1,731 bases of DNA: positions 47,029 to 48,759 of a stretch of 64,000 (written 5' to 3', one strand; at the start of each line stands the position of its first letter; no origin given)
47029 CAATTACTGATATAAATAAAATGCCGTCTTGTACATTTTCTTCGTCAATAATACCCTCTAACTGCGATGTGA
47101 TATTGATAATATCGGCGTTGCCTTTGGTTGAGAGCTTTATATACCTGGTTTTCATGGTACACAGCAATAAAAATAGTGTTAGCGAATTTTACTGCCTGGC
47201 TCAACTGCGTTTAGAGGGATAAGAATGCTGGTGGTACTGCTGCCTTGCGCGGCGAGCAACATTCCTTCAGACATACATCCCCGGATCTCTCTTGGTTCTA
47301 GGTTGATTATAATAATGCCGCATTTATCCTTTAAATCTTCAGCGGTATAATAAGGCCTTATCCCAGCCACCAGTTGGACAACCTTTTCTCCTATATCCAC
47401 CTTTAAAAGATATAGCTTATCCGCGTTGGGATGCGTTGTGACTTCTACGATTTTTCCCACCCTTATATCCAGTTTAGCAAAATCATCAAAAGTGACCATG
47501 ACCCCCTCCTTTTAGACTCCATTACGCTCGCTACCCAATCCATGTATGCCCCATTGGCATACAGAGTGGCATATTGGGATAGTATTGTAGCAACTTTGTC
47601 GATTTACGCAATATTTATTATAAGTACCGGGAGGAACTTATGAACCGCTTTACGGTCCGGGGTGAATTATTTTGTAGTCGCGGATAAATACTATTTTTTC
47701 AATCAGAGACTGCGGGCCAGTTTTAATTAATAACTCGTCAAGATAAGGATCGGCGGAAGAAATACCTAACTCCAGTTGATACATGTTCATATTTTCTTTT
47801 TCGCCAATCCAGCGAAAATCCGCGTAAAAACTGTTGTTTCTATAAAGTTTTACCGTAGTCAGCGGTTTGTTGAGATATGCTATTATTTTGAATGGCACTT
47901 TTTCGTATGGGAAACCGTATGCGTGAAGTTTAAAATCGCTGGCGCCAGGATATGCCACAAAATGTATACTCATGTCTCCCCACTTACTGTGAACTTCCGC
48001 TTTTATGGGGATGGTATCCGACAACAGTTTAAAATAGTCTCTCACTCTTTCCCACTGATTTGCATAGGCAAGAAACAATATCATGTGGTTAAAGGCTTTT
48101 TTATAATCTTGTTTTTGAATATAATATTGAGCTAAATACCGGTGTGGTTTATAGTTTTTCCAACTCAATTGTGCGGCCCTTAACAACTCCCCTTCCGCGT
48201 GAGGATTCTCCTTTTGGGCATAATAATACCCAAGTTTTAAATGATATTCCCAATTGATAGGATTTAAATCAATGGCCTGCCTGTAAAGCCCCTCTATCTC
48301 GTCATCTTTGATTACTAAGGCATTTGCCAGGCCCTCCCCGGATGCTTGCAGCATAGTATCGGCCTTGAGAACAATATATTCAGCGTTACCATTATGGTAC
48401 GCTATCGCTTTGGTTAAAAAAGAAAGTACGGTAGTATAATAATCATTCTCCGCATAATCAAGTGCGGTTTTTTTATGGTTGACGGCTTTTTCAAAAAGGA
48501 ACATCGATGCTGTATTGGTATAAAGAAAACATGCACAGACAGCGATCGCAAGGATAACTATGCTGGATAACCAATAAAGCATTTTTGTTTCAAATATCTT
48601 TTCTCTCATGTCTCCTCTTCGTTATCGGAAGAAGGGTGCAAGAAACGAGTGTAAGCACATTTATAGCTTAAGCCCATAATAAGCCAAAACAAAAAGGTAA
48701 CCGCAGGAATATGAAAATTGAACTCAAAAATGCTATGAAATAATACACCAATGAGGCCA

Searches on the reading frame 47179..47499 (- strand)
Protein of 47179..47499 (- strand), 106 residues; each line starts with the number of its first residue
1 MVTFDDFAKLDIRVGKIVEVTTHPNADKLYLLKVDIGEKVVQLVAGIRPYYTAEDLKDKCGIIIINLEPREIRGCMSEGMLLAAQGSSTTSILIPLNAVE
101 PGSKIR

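Call 38: search_protein_families(library=pfam, proteins=[window:47179-47499:-], max_evalue=0.0001)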
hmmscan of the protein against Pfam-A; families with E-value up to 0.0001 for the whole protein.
window:47179-47499:- (106 aa): 1 family
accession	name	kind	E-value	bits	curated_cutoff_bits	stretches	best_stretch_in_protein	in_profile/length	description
PF01588.26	tRNA_bind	-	1.5e-27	95.9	27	1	12-104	1-96/96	Putative tRNA binding domain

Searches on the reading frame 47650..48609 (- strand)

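Call 7: search_protein_families(library=pfam, proteins=[window:47650-48609:-], max_evalue=0.001)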
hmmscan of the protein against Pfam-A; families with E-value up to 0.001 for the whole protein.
window:47650-48609:- (319 aa): 1 family
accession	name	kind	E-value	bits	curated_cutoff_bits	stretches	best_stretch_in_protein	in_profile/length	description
PF13431.12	TPR_17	-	7.7e-05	23.1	24.4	0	108-135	1-28/34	Tetratricopeptide repeat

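Call 69: search_protein_families(library=ncbifam, proteins=[window:47650-48609:-], max_evalue=0.00001)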
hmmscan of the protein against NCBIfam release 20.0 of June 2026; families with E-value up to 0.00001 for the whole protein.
window:47650-48609:- (319 aa): 0 families
